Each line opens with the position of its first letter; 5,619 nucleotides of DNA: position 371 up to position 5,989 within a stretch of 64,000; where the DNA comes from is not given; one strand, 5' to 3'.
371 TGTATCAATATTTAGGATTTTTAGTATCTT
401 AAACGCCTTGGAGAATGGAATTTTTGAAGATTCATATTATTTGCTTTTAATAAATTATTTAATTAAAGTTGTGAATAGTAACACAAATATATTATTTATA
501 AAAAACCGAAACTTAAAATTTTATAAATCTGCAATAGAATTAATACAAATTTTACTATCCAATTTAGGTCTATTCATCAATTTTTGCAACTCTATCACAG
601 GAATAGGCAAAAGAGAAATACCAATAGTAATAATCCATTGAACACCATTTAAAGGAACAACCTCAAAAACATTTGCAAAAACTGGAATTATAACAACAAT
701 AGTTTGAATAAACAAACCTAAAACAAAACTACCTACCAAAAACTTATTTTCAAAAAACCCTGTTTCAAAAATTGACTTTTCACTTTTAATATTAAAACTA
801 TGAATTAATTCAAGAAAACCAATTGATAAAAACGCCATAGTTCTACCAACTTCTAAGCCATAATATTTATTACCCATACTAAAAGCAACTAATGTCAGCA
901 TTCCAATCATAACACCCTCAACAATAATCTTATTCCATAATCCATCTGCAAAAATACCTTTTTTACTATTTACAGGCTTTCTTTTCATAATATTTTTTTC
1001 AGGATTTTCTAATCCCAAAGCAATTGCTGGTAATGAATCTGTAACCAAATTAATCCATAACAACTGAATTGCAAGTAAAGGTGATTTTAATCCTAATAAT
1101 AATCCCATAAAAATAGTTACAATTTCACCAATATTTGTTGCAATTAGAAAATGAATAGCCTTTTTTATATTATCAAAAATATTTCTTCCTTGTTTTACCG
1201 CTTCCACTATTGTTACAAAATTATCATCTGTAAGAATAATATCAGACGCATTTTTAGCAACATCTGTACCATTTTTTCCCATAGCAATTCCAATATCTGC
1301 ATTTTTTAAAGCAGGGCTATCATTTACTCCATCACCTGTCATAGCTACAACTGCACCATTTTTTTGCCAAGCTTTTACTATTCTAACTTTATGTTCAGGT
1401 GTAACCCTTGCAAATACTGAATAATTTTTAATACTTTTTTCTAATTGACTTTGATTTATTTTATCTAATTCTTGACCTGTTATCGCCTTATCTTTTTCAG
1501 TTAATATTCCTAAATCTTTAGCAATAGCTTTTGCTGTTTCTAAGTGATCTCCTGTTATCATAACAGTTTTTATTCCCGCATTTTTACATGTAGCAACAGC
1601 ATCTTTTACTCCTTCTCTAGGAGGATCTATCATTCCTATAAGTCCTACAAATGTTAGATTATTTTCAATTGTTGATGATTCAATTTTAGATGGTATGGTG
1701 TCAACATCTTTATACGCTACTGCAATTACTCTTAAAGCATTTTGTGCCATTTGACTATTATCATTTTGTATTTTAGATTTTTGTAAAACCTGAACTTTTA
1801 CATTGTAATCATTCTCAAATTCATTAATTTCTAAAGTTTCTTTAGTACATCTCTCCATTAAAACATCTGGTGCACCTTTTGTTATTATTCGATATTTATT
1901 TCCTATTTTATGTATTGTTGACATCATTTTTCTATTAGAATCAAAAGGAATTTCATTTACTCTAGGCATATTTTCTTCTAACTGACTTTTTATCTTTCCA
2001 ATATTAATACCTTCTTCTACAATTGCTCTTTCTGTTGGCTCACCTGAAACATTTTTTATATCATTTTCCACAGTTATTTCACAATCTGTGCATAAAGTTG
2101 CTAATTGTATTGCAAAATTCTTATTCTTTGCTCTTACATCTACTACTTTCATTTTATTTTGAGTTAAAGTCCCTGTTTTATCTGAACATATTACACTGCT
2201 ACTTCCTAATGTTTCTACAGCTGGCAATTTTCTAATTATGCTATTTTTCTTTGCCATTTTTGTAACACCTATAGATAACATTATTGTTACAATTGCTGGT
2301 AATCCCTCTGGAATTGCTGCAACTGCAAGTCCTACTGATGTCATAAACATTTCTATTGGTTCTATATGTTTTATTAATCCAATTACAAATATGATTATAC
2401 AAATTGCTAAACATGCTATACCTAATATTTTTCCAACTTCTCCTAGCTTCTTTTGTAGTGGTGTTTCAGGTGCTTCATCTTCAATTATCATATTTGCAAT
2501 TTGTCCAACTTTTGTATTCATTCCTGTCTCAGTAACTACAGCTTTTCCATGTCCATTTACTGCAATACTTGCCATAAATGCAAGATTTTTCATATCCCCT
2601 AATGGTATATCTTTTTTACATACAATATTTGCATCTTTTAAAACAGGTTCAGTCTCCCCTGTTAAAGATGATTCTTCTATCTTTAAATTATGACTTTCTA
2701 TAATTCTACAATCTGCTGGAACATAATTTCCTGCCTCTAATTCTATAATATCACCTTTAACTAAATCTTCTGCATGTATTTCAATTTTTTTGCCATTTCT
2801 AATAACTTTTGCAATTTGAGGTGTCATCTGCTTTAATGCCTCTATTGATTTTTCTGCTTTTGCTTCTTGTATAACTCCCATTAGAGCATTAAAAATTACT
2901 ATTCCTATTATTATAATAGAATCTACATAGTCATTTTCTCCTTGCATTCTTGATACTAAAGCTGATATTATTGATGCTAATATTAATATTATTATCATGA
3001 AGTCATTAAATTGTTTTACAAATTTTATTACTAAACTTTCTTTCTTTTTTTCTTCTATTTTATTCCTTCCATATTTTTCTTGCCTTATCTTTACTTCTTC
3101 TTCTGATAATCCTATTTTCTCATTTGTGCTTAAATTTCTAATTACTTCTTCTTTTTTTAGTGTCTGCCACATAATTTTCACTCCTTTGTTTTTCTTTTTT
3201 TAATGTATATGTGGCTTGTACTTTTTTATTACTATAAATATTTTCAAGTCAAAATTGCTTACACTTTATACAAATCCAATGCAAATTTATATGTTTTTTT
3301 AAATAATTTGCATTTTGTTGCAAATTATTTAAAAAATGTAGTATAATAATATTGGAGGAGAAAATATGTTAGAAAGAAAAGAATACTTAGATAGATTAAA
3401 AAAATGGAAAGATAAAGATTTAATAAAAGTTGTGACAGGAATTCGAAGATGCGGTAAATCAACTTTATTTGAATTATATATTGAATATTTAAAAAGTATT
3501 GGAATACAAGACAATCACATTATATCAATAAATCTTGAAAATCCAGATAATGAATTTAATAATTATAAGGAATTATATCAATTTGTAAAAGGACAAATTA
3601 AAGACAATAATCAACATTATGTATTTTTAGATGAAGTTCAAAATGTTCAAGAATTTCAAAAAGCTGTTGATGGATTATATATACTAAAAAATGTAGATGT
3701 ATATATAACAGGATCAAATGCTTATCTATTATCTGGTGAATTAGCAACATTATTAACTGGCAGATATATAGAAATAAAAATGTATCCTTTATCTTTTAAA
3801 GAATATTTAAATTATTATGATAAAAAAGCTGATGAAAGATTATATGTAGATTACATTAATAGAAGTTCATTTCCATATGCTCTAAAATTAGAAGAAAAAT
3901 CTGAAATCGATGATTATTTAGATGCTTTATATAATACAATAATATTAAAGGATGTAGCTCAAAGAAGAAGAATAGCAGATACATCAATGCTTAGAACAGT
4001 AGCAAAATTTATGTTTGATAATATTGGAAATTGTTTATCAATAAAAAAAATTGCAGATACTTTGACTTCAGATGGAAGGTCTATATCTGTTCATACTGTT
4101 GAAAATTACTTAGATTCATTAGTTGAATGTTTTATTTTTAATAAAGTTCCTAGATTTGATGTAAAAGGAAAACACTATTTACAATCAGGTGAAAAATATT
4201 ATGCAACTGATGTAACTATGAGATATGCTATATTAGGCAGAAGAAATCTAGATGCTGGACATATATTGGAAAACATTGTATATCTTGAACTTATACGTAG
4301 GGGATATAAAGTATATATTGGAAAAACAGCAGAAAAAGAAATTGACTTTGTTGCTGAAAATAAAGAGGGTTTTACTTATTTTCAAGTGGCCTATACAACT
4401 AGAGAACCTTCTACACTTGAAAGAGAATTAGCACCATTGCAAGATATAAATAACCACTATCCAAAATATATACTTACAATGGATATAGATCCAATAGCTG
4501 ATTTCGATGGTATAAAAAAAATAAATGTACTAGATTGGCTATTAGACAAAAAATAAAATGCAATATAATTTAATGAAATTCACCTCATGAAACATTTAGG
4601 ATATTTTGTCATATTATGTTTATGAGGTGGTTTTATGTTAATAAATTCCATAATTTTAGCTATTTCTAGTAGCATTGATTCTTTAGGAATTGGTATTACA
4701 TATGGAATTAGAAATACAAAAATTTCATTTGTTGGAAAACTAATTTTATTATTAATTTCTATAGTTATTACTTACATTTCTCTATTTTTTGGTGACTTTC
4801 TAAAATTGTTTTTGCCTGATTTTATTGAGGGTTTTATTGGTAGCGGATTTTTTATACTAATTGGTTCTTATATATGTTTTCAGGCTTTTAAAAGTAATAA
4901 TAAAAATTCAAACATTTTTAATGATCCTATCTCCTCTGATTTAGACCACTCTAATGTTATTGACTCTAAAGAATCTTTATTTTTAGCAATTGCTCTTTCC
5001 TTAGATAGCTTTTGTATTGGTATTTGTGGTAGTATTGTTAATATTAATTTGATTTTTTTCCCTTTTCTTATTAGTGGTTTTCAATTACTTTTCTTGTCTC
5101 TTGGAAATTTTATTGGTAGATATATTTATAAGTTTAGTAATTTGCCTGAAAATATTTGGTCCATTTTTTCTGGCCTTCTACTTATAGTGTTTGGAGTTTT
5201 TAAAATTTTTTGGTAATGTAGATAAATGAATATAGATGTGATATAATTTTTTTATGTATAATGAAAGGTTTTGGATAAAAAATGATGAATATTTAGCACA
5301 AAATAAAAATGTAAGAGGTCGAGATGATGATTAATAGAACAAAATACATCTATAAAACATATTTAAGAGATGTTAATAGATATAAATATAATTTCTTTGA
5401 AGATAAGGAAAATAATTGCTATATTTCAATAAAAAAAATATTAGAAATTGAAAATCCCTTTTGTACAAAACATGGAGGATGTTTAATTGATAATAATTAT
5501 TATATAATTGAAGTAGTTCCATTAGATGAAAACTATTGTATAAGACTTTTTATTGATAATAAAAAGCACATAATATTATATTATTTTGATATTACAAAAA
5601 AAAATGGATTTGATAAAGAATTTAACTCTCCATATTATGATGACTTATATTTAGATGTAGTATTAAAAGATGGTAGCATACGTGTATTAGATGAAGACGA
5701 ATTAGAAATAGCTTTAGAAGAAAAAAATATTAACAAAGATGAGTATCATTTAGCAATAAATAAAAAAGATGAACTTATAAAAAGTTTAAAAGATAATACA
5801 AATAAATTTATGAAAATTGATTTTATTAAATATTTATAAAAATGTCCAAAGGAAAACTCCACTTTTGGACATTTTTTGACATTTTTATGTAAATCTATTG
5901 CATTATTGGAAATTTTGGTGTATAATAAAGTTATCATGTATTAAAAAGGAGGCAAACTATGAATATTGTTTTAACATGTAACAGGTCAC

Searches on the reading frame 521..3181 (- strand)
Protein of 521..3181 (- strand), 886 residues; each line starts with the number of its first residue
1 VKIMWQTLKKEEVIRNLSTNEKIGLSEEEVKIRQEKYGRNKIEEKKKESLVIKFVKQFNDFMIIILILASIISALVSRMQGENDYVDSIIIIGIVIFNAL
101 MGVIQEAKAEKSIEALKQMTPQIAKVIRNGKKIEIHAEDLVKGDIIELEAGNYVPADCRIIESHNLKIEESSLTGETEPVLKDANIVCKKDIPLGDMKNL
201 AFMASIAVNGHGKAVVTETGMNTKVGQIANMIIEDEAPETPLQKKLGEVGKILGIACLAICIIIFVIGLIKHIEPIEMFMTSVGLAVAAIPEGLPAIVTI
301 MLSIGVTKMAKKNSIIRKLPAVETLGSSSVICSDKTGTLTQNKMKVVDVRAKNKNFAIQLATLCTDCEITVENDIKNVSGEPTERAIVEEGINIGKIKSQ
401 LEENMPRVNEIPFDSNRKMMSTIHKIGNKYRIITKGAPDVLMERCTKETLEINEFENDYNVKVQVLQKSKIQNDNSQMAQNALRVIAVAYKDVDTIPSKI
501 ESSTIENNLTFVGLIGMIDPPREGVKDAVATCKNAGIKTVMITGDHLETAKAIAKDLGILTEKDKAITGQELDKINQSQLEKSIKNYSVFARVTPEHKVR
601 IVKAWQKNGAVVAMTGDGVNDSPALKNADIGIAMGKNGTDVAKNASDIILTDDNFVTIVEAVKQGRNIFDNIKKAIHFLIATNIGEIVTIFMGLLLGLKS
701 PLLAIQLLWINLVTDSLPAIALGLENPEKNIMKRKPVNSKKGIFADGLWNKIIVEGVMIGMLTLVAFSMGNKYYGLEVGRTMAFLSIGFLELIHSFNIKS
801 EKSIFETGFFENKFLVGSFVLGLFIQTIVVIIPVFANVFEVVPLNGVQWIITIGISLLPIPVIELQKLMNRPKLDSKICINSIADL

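Call 19: search_protein_families(library=ncbifam, proteins=[window:521-3181:-])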
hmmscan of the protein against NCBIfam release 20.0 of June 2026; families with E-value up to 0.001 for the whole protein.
window:521-3181:- (886 aa): 21 families
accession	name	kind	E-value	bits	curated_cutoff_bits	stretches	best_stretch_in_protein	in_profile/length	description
TIGR01522.1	ATPase-IIA2_Ca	equivalog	5.8e-210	699.3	798.3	1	6-872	5-852/854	calcium-transporting P-type ATPase, PMR1-type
TIGR01116.1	ATPase-IIA1_Ca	equivalog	4.1e-201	670.1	703.4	1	55-870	2-798/799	calcium-translocating P-type ATPase, SERCA-type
TIGR01517.1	ATPase-IIB_Ca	equivalog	9.7e-170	566.6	507.05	1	6-863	37-873/882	calcium-translocating P-type ATPase, PMCA-type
TIGR01106.1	ATPase-IIC_X-K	subfamily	6.7e-155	517.5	946.1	3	6-354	18-370/997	Na,H/K antiporter P-type ATPase subunit alpha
TIGR01523.1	ATPase-IID_K-Na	equivalog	1.5e-152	509.4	645.05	3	361-780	437-865/997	potassium/sodium efflux P-type ATPase, fungal-type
TIGR01647.1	ATPase-IIIA_H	equivalog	1e-134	450.5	615.5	1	24-724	1-646/755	plasma-membrane proton-efflux P-type ATPase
TIGR01524.1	ATPase-IIIB_Mg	equivalog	1.8e-126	423.2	610.75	1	8-735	18-726/867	magnesium-translocating P-type ATPase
NF011702.0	PRK15122.1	subfamily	4e-116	389.1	975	1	10-733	36-763/907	magnesium-translocating P-type ATPase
TIGR01494.1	ATPase_P-type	subfamily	4.4e-107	358.5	62.3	5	585-704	361-474/478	HAD-IC family P-type ATPase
TIGR01525.1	ATPase-IB_hvy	subfamily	2.3e-75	254.6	346.25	2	68-562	7-429/560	heavy metal translocating P-type ATPase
TIGR01657.1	P-ATPase-V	hypoth_equivalog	4.4e-72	243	618.25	2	16-572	132-710/1055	ATP13A2 family polyamine export P-type ATPase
TIGR01512.1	ATPase-IB2_Cd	subfamily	5.8e-58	196.8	313.5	3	83-352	16-258/494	cadmium family heavy metal-translocating P-type ATPase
TIGR01511.1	ATPase-IB1_Cu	subfamily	7.3e-53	180.2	397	3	62-404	20-338/542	copper-translocating P-type ATPase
NF008262.1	PRK11033.1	equivalog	9.9e-45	153.2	1005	3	56-366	171-463/731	zinc/cadmium/mercury/lead-transporting ATPase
NF033775.1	P_type_ZntA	exception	3e-40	138.2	1240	3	53-367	173-469/732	Zn(II)/Cd(II)/Pb(II) translocating P-type ATPase ZntA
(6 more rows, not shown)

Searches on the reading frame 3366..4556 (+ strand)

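Call 50: search_protein_families(library=pfam, max_evalue=0.000001, proteins=[window:3366-4556:+])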
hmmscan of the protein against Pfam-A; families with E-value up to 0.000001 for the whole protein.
window:3366-4556:+ (396 aa): 2 families
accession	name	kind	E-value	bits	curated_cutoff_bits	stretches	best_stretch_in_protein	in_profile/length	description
PF13173.12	AAA_14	-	2.5e-35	121.7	27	1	19-148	3-129/129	AAA domain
PF13635.12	DUF4143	-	2e-20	73.6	28.1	1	195-343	2-159/160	Domain of unknown function (DUF4143)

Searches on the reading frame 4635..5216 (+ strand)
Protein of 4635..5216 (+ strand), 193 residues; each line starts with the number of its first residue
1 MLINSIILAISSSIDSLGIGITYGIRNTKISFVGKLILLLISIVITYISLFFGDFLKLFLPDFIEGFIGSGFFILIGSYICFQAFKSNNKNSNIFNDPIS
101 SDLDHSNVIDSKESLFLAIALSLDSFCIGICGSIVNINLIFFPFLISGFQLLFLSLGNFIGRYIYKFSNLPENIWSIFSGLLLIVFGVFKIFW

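Call 50: search_protein_families(library=pfam, max_evalue=0.000001, proteins=[window:4635-5216:+])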
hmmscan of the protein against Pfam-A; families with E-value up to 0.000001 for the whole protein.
window:4635-5216:+ (193 aa): 1 family
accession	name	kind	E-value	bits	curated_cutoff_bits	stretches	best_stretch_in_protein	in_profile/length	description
PF02659.21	Mntp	-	3.1e-16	60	24.4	1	37-188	13-149/152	Putative manganese efflux pump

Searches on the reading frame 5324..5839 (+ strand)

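Call 50: search_protein_families(library=pfam, max_evalue=0.000001, proteins=[window:5324-5839:+])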
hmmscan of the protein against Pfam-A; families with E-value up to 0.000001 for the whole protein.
window:5324-5839:+ (171 aa): 1 family
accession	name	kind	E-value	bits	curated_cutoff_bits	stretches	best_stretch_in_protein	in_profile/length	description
PF04167.18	DUF402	-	4.9e-13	49.5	23.9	1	59-127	1-68/68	Protein of unknown function (DUF402)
